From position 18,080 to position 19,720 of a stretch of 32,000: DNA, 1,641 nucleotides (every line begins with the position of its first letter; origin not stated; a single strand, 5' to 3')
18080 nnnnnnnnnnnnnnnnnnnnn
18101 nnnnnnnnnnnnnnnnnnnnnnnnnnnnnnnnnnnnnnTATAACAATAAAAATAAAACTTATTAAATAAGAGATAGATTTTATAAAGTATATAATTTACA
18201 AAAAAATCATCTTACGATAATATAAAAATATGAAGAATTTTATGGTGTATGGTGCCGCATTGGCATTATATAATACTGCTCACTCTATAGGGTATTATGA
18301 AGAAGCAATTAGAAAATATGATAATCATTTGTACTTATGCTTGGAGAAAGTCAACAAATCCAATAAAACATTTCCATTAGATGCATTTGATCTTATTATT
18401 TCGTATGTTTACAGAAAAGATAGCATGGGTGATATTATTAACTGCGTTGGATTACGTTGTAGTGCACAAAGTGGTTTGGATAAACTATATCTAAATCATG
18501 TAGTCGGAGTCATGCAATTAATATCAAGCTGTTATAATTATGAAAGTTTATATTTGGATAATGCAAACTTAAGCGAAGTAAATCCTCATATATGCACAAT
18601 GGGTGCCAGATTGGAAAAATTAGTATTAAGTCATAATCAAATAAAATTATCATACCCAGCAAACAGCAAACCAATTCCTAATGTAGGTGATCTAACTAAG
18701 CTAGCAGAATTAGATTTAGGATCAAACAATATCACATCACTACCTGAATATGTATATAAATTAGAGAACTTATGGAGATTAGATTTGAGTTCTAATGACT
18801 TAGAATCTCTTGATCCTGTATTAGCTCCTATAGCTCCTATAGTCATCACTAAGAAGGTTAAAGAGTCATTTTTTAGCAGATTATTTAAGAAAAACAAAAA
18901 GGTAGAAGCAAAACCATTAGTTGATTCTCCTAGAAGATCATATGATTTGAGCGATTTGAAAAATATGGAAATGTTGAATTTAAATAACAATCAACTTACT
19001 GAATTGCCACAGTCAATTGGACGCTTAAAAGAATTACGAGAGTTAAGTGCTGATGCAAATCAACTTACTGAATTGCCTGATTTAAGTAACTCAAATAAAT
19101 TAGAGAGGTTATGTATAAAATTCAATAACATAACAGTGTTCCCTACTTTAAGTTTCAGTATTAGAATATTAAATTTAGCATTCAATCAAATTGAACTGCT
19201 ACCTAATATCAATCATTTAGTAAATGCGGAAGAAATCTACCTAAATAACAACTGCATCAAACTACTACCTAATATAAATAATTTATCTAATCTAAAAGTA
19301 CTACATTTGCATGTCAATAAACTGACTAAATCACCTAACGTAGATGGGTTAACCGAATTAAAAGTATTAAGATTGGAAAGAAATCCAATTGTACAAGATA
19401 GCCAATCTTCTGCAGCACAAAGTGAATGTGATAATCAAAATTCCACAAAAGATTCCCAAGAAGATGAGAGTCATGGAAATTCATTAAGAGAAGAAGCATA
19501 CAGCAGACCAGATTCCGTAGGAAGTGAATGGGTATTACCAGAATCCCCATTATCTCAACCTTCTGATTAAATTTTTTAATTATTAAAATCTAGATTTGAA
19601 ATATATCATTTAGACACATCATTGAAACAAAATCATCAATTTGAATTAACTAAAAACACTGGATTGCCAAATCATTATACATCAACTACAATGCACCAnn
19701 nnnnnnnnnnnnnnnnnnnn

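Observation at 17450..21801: Same-strand accessory block: two small membrane ORFs plus two paralogous SIGNL-type LRR proteins between rplI-dnaB and ftsK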

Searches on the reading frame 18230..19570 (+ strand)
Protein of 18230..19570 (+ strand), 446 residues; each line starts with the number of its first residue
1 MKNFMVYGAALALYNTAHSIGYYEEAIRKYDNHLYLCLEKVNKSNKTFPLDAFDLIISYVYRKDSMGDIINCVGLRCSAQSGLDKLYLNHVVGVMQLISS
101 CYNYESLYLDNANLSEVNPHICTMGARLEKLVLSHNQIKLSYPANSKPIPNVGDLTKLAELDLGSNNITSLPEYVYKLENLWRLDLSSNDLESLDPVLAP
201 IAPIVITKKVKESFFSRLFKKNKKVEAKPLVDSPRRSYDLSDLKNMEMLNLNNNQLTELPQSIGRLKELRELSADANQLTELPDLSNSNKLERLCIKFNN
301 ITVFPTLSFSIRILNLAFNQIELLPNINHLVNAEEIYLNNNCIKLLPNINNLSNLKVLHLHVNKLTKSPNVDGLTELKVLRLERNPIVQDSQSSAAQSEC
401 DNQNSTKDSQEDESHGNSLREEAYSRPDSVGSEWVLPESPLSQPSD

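Call 6: search_protein_families(library=pfam, proteins=[window:18230-19570:+], max_evalue=0.01)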
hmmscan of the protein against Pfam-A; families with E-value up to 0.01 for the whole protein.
window:18230-19570:+ (446 aa): 6 families
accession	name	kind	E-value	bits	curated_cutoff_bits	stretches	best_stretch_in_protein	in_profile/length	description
PF12799.13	LRR_4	-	2.6e-22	78.8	27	4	244-287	1-44/44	Leucine Rich repeats (2 copies)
PF13855.12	LRR_8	-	1.7e-21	76.2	27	4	154-191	23-61/61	Leucine rich repeat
PF23598.1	LRR_14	-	1.9e-11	43.8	40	2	241-295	67-120/353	Leucine-rich repeat region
PF00560.39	LRR_1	-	1.2e-09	36.9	20.6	0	245-266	1-23/23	Leucine Rich Repeat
PF23211.1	LRR_LRWD1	-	5e-06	26.8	28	0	240-304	38-102/190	Leucine-rich repeat and WD repeat-containing protein 1, LRR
PF14580.12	LRR_9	-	0.007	16.4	30.5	0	241-302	61-126/175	Leucine-rich repeat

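Call 7: search_protein_families(library=ncbifam, proteins=[window:18230-19570:+], max_evalue=0.01)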
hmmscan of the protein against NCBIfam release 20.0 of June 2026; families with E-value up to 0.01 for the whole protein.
window:18230-19570:+ (446 aa): 8 families
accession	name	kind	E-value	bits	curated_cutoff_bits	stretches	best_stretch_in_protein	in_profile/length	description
NF041381.1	XopAC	subfamily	3.6e-14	52.3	450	2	98-221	109-226/451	XopAC/AvrAC family type III secretion system effector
NF047464.1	FibnectbindLIC11051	equivalog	1.3e-13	50.4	1000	3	150-302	505-663/685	LIC_11051 family fibronectin-binding protein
NF033189.1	internalin_A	exception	3.9e-12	45.3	1600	2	240-393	224-377/799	class 1 internalin InlA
NF041351.1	XopL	equivalog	6.7e-12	44.9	500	2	239-382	92-254/497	type III secretion system leucine-rich repeat domain-containing effector XopL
NF041400.1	XopAE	equivalog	2.4e-11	43.2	600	2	239-301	132-197/478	type III secretion system effector XopAE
NF033190.2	inl_like_NEAT_1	exception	7.5e-10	37.7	1275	2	239-387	280-428/754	NEAT domain-containing leucine-rich repeat protein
NF011917.0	PRK15387.1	equivalog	5.4e-06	24.7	1243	1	248-380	286-407/788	type III secretion system effector E3 ubiquitin transferase SspH2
NF033188.1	internalin_H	exception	4e-05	22.4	1050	1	314-390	103-179/548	InlH/InlC2 family class 1 internalin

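Call 20: find_homologous_proteins(query=window:18230-19570:+, max_evalue=0.00001)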
Query window:18230-19570:+ (446 aa): 199 proteins with E <= 0.00001 among 7731 candidates; the best 120 are listed.
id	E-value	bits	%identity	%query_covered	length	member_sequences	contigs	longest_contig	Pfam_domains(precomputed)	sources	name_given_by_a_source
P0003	8.9e-290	978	100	100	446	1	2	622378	PF23598.2,PF00560.40,PF12799.14,PF13855.13,PF23211.1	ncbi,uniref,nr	ncbi:leucine-rich repeat domain-containing protein [Candidatus Cytomitobacter primus]|uniref:Leucine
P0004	9.0e-31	125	32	63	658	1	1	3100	PF23598.2,PF25019.1,PF00560.40,PF12799.14,PF13855.13,PF23211.1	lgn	-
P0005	1.0e-29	122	30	58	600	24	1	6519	PF23598.2,PF17126.12,PF25019.1,PF00560.40,PF12799.14,PF23286.1,PF13855.13,PF23211.1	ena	-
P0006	2.4e-24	104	32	34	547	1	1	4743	PF23598.2,PF12845.13,PF00560.40,PF12799.14,PF23286.1,PF13855.13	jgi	-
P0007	6.8e-24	103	31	52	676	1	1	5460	PF23598.2,PF00025.28,PF25019.1,PF00560.40,PF08477.20,PF12799.14,PF23286.1,PF13855.13,PF23211.1,PF16095.12,PF00071.29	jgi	jgi:internalin A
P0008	1.2e-22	99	33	55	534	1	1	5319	PF23598.2,PF14580.13,PF25019.1,PF00560.40,PF12799.14,PF25013.1,PF23286.1,PF13855.13,PF00436.32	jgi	jgi:single stranded DNA-binding protein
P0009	1.5e-21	95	32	59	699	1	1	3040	PF14496.12,PF23598.2,PF00560.40,PF12799.14,PF13855.13,PF23211.1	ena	-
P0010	1.5e-21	95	33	29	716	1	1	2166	PF23598.2,PF01926.30,PF00025.28,PF08477.20,PF13855.13,PF23211.1,PF13516.13,PF14580.13,PF00560.40,PF12799.14,PF23286.1,PF16095.12,PF00071.29,PF23952.2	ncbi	ncbi:MAG: leucine-rich repeat domain-containing protein, partial [Nitrospirota bacterium]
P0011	4.5e-21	93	29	61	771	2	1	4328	PF23598.2,PF00560.40,PF18962.8,PF12799.14,PF23286.1,PF13855.13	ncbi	ncbi:MAG: hypothetical protein DRJ05_11055, partial [Bacteroidetes bacterium]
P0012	1.2e-20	92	34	53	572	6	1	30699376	PF23598.2,PF00560.40,PF12799.14,PF23286.1,PF13855.13,PF23211.1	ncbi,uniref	ncbi:UNVERIFIED_CONTAM: Plant intracellular Ras-group-related LRR protein 4 [Sesamum latifolium]|uni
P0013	1.6e-20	92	32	63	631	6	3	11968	PF23598.2,PF13306.13,PF00025.28,PF08477.20,PF13855.13,PF23211.1,PF14580.13,PF00560.40,PF12799.14,PF23286.1,PF16095.12,PF00071.29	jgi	jgi:Leucine-rich repeat (LRR) protein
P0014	2.8e-20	91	39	34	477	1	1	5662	PF23598.2,PF14580.13,PF12799.14,PF13855.13,PF23211.1,PF20600.4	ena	-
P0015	4.2e-20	90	32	48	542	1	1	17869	PF23598.2,PF20530.4,PF14580.13,PF25019.1,PF00560.40,PF12799.14,PF23286.1,PF13855.13,PF23211.1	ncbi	-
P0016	4.5e-20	90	30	65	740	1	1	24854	PF23598.2,PF01926.30,PF00025.28,PF00560.40,PF08477.20,PF12799.14,PF25013.1,PF13855.13,PF16095.12,PF04670.19,PF00071.29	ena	-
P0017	6.8e-20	89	31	59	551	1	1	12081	PF23598.2,PF13306.13,PF25019.1,PF00560.40,PF12799.14,PF23286.1,PF13855.13,PF23211.1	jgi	-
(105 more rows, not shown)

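Call 51: search_solved_structures(query=window:18230-19570:+, max_evalue=0.00001)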
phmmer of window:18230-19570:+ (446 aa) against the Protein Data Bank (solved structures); distinct sequences matched with E-value up to 0.00001: 193 (the best 60 are shown).
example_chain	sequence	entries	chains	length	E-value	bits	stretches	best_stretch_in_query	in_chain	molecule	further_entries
4u08_A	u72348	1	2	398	6.6e-35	124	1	240-301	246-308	LIC11098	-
9fqr_Xo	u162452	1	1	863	2.9e-34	121.9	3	248-381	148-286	Leucine rich repeats and death domain containing 1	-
4u09_A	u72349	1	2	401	1.1e-32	116.7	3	239-305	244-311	LIC12759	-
9ijj_4X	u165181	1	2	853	3.4e-32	115.1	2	239-387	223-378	Leucine-rich repeat and death domain-containing protein 1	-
4u06_A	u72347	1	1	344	2.8e-29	105.4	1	239-297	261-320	LIC10831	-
7t7a_A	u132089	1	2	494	1.4e-28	103.2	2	239-369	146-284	Leucine-rich repeat protein SHOC-2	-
7tvg_D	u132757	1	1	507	1.4e-28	103.1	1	239-369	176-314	Leucine-rich repeat protein SHOC-2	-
9btm_B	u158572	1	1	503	1.7e-28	102.9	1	239-369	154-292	Leucine-rich repeat protein SHOC-2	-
7tyg_A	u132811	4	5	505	2e-28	102.7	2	239-369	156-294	Leucine-rich repeat protein SHOC-2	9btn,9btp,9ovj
7tvf_A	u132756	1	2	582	4.3e-28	101.6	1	239-369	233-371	Leucine-rich repeat protein SHOC-2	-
7upi_C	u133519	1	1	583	4.4e-28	101.5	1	239-369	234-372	Leucine-rich repeat protein SHOC-2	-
7sd0_A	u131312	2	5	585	4.6e-28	101.5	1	239-369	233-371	Leucine-rich repeat protein SHOC-2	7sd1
7txh_B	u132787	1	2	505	6.1e-28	101.1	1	239-369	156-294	Leucine-rich repeat protein SHOC-2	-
9o65_A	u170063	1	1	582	1.5e-27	99.8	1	239-369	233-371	Leucine-rich repeat protein SHOC-2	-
7yjw_A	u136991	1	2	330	1.3e-21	80.2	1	240-390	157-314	Membrane protein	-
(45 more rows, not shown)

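Call 75: search_protein_families(library=padloc, proteins=[window:18230-19570:+], max_evalue=0.01)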
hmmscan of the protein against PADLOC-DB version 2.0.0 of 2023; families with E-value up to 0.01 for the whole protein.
window:18230-19570:+ (446 aa): 0 families
